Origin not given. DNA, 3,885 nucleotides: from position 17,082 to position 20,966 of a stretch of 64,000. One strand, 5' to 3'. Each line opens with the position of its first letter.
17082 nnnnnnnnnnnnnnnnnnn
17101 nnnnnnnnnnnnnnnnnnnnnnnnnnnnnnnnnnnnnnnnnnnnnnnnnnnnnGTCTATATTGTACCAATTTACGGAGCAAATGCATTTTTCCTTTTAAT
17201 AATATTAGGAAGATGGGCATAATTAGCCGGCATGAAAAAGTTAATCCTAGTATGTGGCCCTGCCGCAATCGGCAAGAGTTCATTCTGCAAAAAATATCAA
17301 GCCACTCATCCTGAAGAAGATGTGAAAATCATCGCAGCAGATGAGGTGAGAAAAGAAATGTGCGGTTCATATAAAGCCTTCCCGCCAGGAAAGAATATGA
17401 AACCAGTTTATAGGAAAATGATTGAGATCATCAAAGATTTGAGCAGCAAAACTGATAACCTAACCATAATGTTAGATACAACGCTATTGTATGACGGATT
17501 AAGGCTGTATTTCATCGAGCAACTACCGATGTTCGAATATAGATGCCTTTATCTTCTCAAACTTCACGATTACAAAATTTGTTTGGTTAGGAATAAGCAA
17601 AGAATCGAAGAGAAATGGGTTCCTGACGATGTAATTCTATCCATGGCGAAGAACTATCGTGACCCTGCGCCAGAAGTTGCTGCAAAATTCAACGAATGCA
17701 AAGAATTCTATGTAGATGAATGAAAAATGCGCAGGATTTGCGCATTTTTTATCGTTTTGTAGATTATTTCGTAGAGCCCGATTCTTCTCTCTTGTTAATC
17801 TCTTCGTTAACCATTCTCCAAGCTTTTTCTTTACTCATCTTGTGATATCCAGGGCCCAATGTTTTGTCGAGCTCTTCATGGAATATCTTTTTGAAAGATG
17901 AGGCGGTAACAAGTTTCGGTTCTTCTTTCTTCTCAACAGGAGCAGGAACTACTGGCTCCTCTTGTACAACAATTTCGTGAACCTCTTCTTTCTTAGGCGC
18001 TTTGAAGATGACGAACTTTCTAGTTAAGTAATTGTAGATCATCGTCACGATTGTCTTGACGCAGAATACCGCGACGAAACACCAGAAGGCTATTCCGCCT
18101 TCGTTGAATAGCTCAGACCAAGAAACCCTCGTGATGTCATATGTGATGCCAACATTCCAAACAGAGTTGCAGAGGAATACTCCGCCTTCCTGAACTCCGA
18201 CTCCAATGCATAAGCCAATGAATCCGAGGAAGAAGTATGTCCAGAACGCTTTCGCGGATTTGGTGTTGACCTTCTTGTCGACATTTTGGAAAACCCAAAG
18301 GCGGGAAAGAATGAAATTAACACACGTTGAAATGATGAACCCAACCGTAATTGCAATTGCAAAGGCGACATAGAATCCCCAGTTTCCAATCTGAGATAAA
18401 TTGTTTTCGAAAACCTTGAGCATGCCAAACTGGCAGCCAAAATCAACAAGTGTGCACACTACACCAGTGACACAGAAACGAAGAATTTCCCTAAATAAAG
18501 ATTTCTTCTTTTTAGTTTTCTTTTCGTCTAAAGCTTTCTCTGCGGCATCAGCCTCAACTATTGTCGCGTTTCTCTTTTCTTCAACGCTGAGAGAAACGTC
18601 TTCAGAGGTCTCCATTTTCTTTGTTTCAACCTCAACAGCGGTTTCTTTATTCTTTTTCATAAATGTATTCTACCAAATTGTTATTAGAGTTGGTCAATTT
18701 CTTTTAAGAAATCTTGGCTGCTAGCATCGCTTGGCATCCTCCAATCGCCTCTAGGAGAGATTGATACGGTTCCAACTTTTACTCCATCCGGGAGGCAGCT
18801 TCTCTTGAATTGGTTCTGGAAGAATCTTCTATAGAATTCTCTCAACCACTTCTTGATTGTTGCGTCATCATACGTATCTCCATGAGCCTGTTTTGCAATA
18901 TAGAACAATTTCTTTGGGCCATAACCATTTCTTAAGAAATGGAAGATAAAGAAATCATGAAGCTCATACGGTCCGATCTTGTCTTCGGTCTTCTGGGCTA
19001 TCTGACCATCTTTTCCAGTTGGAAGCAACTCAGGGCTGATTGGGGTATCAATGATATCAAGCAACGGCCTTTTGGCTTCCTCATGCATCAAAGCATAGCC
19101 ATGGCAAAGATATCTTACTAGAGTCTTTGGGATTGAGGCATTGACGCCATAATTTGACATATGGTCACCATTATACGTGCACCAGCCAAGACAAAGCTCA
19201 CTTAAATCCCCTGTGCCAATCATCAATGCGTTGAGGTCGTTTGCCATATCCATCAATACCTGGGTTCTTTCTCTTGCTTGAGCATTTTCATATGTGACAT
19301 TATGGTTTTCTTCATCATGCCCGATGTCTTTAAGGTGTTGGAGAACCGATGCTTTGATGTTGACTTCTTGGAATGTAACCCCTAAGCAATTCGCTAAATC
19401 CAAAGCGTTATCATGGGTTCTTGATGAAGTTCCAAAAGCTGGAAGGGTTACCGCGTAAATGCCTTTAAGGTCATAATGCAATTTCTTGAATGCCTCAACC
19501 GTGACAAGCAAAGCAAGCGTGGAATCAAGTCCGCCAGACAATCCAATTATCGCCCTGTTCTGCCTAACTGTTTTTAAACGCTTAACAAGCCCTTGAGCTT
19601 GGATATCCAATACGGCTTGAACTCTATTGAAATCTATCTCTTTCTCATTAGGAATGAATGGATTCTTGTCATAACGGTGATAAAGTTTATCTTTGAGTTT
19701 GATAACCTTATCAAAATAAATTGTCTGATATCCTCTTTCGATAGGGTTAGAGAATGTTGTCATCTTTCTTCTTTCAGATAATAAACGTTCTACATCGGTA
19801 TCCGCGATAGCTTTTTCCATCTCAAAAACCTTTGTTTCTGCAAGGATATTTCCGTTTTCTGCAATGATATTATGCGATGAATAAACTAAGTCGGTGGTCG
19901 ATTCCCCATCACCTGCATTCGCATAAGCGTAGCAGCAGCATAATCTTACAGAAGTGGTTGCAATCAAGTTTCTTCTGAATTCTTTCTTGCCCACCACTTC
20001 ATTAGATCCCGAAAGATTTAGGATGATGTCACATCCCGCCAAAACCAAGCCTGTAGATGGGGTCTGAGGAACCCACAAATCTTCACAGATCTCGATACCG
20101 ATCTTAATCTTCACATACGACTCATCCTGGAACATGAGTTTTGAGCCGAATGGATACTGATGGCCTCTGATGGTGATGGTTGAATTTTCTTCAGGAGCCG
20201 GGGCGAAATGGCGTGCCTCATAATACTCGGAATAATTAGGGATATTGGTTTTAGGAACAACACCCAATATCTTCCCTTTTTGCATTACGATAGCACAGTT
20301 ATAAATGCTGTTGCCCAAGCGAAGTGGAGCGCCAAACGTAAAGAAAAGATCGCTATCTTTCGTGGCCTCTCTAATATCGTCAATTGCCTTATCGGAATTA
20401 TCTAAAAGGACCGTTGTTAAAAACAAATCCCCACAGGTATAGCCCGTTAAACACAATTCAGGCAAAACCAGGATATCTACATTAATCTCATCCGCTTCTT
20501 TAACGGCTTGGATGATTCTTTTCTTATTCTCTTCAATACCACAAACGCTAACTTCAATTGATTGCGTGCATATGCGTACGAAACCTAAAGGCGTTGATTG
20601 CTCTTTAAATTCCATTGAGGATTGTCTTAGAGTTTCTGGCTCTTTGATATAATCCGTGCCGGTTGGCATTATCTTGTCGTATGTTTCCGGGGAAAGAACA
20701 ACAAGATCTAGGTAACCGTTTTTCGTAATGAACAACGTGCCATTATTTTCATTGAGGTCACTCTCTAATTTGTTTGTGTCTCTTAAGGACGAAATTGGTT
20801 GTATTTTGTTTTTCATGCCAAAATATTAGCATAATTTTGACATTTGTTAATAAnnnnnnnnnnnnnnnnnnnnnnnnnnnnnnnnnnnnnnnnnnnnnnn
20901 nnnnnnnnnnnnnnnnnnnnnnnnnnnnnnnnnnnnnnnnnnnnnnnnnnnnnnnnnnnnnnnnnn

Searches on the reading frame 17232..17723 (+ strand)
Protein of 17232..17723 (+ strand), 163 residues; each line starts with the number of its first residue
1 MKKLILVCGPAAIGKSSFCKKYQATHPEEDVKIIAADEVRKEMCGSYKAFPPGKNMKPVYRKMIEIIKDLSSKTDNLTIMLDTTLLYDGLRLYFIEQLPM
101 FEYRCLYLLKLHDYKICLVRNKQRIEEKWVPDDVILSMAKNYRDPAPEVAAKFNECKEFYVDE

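Call 3: search_protein_families(library=pfam, proteins=[window:17232-17723:+], max_evalue=0.01)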
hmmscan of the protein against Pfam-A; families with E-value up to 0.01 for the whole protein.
window:17232-17723:+ (163 aa): 4 families
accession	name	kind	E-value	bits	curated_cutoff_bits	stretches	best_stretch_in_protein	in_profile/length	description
PF13671.12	AAA_33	-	1e-10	42.5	27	1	4-144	1-142/143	AAA domain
PF13401.12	AAA_22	-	0.0004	21.1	27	1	2-80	5-71/130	AAA domain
PF08433.16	KTI12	-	0.00074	19.5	22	1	4-148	3-143/271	Chromatin associated protein KTI12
PF05621.17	TniB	-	0.0088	15.9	22.4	0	5-63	38-90/189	Bacterial TniB protein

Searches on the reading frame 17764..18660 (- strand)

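Call 3: search_protein_families(library=pfam, proteins=[window:17764-18660:-], max_evalue=0.01)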
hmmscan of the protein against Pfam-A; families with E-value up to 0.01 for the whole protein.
window:17764-18660:- (298 aa): 2 families
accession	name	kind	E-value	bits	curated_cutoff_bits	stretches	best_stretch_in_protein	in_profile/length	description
PF04138.20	GtrA_DPMS_TM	-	1e-09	39.1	26.1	1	61-219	1-117/117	GtrA/DPMS, transmembrane domain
PF19865.4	DUF6338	-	0.0068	16.4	26.5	0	49-143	30-126/205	Family of unknown function (DUF6338)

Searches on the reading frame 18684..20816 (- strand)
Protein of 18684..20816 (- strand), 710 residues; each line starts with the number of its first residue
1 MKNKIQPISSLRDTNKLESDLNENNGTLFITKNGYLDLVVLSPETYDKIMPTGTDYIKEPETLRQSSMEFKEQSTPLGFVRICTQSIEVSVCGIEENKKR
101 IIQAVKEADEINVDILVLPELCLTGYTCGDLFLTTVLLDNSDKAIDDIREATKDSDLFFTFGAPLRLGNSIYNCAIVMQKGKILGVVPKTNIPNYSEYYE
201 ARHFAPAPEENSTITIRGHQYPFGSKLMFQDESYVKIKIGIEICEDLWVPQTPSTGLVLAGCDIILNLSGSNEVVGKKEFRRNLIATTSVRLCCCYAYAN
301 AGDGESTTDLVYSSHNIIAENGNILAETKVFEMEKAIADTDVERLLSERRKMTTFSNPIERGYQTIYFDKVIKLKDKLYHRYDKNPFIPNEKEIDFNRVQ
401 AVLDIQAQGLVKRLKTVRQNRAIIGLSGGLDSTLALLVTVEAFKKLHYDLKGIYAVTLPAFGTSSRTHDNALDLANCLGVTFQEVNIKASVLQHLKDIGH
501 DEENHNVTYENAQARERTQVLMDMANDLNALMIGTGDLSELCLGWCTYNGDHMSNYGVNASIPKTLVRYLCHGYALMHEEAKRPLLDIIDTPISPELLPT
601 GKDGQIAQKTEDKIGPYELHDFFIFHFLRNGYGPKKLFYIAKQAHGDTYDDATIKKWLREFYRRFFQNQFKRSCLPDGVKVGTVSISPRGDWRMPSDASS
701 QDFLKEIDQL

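Call 3: search_protein_families(library=pfam, proteins=[window:18684-20816:-], max_evalue=0.01)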
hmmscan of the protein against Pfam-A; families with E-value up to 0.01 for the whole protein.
window:18684-20816:- (710 aa): 3 families
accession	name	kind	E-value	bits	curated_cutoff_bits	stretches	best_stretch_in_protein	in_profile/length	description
PF02540.23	NAD_synthase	-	2.3e-26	92.9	21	1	408-573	7-165/242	NAD synthase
PF00795.27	CN_hydrolase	-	1.5e-18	67.5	23.2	1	93-345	13-251/256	Carbon-nitrogen hydrolase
PF06508.19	QueC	-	0.0072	16.3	22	0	421-526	1-97/210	Queuosine biosynthesis protein QueC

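Call 4: search_protein_families(library=ncbifam, proteins=[window:18684-20816:-], max_evalue=0.01)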
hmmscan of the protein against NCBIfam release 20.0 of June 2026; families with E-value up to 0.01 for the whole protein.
window:18684-20816:- (710 aa): 14 families
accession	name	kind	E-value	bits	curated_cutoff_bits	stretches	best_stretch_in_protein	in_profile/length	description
NF002730.0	PRK02628.1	equivalog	7e-245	814.3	473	1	74-709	7-672/677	NAD(+) synthase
NF010588.0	PRK13981.1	equivalog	3.3e-74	250.2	479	1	81-695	6-537/546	NAD+ synthase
NF010587.0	PRK13980.1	equivalog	3.8e-25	88.6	255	1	400-571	12-175/267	NAD+ synthase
TIGR00552.1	nadE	equivalog_domain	2.2e-23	82.8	63.65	1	410-572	13-172/251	NAD(+) synthase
TIGR03381.1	agmatine_aguB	equivalog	7.1e-13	48.5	410.25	1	93-357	13-270/279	N-carbamoylputrescine amidase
NF001979.1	PRK00768.1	equivalog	1.4e-11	44.4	250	1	409-554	27-177/266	NAD(+) synthase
NF002048.0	PRK00876.1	subfamily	2.3e-08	33.2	313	1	409-490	26-103/330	NAD(+) synthase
NF040852.1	nitrile_Arch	equivalog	7.4e-06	25.3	500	0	84-181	5-105/262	nitrilase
NF006351.0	PRK08576.1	equivalog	2.3e-05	23.2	290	1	373-458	190-269/436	hypothetical protein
NF009803.0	PRK13287.1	equivalog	3.2e-05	22.8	406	1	71-181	10-124/333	formamidase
NF033621.1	de_GSH_amidase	exception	0.00022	20.7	355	1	95-350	14-245/260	deaminated glutathione amidase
TIGR00268.2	TIGR00268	equivalog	0.0042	16.4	150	1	410-490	6-79/259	ATP-dependent sacrificial sulfur transferase LarE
TIGR01536.1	asn_synth_AEB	equivalog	0.0064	15.5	267.1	1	398-506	232-333/517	asparagine synthase (glutamine-hydrolyzing)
TIGR00884.1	guaA_Cterm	equivalog_domain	0.0095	15.3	338.75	0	413-507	9-99/310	glutamine-hydrolyzing GMP synthase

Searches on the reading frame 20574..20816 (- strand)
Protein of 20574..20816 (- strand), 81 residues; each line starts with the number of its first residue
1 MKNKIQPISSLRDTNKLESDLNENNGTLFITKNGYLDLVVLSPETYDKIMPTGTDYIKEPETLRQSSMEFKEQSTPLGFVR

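Call 27: search_protein_families(library=pfam, proteins=[window:20574-20816:-], max_evalue=1)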
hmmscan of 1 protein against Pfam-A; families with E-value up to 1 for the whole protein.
seq(81 aa): 1 family
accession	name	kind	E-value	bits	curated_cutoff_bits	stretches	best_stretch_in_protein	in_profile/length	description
PF02604.26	PhdYeFM_antitox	-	0.0003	21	29.8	1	23-69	21-66/74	Antitoxin Phd_YefM, type II toxin-antitoxin system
